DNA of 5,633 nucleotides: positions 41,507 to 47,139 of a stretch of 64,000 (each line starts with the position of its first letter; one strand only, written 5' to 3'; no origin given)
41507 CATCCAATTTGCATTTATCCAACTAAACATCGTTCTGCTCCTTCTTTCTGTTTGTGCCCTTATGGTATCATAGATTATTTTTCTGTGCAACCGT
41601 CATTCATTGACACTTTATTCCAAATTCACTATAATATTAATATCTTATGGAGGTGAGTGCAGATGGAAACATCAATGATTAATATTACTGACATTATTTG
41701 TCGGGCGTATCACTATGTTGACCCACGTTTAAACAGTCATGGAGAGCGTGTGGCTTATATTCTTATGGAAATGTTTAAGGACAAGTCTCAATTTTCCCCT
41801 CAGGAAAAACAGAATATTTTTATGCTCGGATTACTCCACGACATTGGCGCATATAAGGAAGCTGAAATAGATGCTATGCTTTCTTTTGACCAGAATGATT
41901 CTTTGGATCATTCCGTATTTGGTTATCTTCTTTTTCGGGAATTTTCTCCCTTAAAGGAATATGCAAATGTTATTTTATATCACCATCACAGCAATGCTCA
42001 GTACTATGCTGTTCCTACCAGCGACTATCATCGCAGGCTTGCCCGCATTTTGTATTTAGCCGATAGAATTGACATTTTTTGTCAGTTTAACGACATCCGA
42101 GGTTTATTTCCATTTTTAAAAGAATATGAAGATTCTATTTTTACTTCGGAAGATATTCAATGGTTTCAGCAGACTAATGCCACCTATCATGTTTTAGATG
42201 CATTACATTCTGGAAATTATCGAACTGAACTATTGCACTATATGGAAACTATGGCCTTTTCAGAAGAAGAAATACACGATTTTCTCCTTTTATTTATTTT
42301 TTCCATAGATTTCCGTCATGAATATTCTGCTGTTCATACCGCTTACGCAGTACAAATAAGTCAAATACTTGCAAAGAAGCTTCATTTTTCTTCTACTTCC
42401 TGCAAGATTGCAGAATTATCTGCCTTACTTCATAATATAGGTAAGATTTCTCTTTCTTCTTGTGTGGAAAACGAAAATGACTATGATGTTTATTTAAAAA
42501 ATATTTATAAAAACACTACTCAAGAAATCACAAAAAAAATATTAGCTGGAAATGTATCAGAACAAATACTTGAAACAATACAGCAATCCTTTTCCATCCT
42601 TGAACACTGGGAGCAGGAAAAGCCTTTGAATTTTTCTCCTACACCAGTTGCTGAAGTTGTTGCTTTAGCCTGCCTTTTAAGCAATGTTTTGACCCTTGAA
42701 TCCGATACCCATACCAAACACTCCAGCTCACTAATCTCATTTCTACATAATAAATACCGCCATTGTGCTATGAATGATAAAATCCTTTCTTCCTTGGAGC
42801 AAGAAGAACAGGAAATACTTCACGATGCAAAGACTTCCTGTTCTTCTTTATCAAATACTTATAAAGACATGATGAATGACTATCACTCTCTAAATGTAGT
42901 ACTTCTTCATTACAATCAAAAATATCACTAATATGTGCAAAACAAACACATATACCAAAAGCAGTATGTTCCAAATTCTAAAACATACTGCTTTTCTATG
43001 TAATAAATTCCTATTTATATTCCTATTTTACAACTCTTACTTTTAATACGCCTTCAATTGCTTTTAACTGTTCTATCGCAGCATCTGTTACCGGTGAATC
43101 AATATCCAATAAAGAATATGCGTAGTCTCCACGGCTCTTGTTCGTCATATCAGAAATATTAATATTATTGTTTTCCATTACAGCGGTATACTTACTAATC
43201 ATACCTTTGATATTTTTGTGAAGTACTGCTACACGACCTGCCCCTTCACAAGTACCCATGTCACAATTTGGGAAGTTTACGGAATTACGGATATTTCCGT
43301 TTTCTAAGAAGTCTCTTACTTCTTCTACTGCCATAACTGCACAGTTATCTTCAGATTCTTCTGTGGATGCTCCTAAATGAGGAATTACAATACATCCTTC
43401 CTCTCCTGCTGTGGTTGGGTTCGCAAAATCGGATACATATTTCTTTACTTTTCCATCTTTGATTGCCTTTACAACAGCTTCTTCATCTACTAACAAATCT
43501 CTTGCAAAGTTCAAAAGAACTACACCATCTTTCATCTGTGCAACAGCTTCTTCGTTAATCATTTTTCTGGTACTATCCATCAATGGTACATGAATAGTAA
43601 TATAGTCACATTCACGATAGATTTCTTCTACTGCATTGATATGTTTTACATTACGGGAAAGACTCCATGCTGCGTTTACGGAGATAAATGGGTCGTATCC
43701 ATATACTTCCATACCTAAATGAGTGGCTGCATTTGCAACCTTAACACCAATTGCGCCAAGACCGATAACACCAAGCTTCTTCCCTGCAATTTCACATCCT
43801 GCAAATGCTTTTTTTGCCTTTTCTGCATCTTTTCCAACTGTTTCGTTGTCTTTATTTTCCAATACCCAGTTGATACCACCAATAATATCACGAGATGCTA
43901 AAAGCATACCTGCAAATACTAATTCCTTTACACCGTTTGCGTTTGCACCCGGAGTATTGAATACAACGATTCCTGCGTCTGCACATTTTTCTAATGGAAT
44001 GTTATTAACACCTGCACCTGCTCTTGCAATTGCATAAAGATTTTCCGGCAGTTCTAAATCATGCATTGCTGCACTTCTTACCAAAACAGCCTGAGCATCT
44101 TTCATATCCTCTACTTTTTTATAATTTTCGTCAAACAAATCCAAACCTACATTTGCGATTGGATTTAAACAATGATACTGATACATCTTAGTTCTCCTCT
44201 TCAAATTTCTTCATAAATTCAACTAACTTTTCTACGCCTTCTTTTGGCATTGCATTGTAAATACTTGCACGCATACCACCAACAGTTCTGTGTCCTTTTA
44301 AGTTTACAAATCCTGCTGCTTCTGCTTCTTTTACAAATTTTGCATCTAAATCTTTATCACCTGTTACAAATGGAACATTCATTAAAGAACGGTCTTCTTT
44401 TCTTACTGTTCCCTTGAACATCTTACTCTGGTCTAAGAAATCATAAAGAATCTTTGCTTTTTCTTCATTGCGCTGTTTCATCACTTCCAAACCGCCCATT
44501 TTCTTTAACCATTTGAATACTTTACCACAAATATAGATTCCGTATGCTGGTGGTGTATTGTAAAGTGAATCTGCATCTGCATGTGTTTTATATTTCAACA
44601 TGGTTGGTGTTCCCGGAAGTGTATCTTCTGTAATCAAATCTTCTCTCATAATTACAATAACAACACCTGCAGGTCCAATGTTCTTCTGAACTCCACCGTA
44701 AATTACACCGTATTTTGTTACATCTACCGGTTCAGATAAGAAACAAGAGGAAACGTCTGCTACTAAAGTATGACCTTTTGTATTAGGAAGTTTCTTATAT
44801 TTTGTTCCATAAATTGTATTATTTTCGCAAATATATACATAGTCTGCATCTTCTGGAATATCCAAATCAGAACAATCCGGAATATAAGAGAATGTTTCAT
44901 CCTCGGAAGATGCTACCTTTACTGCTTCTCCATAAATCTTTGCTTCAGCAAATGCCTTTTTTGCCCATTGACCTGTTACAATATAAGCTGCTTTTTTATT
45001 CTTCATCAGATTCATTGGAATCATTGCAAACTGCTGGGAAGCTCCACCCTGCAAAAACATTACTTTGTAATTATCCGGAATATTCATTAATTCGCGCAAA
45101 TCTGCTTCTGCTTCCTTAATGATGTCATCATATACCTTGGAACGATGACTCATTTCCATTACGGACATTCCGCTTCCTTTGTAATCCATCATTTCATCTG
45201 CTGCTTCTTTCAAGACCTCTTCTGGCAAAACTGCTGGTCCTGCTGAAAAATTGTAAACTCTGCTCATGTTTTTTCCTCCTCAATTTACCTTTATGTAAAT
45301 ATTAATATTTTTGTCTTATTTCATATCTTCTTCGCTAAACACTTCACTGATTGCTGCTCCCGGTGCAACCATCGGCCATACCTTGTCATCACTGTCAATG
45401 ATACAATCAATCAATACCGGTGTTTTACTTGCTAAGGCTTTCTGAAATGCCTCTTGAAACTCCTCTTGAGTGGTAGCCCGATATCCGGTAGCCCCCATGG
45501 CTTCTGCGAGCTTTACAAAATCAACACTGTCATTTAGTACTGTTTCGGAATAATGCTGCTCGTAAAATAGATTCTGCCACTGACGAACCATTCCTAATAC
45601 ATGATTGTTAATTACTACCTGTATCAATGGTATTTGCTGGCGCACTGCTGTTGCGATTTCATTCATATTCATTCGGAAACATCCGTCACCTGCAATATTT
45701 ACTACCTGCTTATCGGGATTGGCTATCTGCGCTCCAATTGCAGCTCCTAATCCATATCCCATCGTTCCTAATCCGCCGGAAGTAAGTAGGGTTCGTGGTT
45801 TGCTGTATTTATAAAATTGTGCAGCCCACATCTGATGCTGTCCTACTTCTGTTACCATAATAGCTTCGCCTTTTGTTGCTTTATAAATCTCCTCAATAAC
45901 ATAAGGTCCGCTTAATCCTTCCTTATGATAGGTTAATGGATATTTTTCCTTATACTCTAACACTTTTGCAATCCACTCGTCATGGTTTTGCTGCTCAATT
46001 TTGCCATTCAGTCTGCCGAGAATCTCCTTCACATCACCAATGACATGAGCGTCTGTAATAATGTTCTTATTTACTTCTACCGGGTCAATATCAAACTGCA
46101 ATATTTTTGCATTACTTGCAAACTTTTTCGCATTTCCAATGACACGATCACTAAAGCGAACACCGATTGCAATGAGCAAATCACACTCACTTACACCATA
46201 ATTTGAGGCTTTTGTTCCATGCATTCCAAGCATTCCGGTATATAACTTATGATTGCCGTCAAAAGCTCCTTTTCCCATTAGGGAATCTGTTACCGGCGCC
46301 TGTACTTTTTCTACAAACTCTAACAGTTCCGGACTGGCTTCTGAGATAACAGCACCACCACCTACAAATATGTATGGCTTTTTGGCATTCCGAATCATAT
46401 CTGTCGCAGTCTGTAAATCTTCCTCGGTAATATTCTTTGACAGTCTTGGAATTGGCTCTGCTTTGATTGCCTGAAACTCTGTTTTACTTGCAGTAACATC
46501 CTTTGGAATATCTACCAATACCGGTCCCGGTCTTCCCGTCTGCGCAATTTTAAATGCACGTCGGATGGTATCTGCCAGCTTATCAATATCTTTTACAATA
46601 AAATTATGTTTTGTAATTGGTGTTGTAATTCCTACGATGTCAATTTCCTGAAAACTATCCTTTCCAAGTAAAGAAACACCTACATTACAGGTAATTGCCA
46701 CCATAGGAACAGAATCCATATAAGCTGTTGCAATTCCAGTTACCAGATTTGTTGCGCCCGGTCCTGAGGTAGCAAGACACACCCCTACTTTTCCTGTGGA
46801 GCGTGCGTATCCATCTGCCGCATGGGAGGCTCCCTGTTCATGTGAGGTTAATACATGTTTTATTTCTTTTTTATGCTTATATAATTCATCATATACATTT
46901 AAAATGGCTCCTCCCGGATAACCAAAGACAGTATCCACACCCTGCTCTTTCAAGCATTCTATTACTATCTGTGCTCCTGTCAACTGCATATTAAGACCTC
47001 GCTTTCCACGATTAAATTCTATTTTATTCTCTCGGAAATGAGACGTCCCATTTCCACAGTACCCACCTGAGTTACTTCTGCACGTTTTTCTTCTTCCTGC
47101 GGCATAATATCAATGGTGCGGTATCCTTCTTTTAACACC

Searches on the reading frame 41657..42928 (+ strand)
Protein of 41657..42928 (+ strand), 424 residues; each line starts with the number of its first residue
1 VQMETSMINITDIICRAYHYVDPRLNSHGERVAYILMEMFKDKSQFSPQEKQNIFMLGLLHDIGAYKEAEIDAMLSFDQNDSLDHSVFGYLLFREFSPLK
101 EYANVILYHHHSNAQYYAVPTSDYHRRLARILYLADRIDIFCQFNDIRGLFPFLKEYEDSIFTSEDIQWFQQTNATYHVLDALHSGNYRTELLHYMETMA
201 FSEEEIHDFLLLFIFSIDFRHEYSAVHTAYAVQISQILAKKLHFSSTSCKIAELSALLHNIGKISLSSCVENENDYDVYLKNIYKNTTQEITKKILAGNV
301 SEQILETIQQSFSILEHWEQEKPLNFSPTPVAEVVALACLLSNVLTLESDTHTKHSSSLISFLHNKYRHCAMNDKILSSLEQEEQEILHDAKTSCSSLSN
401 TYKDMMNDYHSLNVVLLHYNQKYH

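Call 34: search_protein_families(library=pfam, proteins=[window:41657-42928:+], max_evalue=0.00001)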
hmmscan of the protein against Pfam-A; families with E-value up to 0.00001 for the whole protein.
window:41657-42928:+ (424 aa): 1 family
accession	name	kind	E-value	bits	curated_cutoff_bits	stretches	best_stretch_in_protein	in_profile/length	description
PF01966.28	HD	-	3.7e-13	50.2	22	1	28-139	4-114/116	HD domain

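Call 73: search_protein_families(library=ncbifam, proteins=[window:41657-42928:+], max_evalue=0.001)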
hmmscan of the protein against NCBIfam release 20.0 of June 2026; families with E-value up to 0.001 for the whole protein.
window:41657-42928:+ (424 aa): 3 families
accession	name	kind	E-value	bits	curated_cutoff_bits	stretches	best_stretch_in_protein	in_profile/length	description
NF053512.1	nitric_RR_NosR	exception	4e-10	39.3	400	2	6-110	173-282/422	response regulator c-di-GMP phosphodiesterase, NosR family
TIGR00277.1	HDIG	domain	1.4e-07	31.3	27.6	1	26-111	6-83/84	HDIG domain-containing metalloprotein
TIGR01596.1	cas3_HD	equivalog_domain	0.00036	20.6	43.45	0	25-141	1-129/178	CRISPR-associated endonuclease Cas3''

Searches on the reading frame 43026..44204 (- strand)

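Call 34: search_protein_families(library=pfam, proteins=[window:43026-44204:-], max_evalue=0.00001)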
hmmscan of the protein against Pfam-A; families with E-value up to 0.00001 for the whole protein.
window:43026-44204:- (393 aa): 3 families
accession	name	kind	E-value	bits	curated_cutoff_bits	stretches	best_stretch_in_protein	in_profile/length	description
PF02826.25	2-Hacid_dh_C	-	1e-37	129.7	25.1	1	100-265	4-158/178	D-isomer specific 2-hydroxyacid dehydrogenase, NAD binding domain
PF00389.36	2-Hacid_dh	-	1.3e-19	70.7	24.6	1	29-310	32-134/134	D-isomer specific 2-hydroxyacid dehydrogenase, catalytic domain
PF03446.21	NAD_binding_2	-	4e-07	30.6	21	1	143-242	1-101/161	NAD binding domain of 6-phosphogluconate dehydrogenase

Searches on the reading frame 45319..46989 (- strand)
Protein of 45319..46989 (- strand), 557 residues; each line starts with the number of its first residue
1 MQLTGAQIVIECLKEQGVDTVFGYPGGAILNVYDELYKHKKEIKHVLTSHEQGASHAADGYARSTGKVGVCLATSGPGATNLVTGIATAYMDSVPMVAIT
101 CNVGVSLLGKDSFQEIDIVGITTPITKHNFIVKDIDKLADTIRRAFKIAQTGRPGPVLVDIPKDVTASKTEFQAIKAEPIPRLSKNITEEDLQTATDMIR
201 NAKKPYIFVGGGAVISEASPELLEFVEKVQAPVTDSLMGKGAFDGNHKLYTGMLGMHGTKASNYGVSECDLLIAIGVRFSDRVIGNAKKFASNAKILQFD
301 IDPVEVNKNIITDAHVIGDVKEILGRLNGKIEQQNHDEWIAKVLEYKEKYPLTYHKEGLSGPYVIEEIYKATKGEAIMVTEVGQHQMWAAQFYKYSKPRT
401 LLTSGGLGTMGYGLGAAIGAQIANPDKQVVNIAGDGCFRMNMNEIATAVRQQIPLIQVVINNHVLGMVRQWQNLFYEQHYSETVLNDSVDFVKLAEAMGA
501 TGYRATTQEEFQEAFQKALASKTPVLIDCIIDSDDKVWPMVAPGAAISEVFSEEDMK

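Call 35: search_protein_families(library=pfam, proteins=[window:45319-46989:-], max_evalue=0.00001)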
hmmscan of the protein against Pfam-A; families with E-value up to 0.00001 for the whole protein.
window:45319-46989:- (557 aa): 3 families
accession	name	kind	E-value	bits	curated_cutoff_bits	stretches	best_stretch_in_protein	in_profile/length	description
PF02775.26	TPP_enzyme_C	-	8e-59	198.2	21.9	1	382-529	2-151/151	Thiamine pyrophosphate enzyme, C-terminal TPP binding domain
PF00205.28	TPP_enzyme_M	-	3.2e-47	160.1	30.4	1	193-327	2-137/137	Thiamine pyrophosphate enzyme, central domain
PF02776.23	TPP_enzyme_N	-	2e-43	147.4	26.8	1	4-120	2-118/119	Thiamine pyrophosphate enzyme, N-terminal TPP binding domain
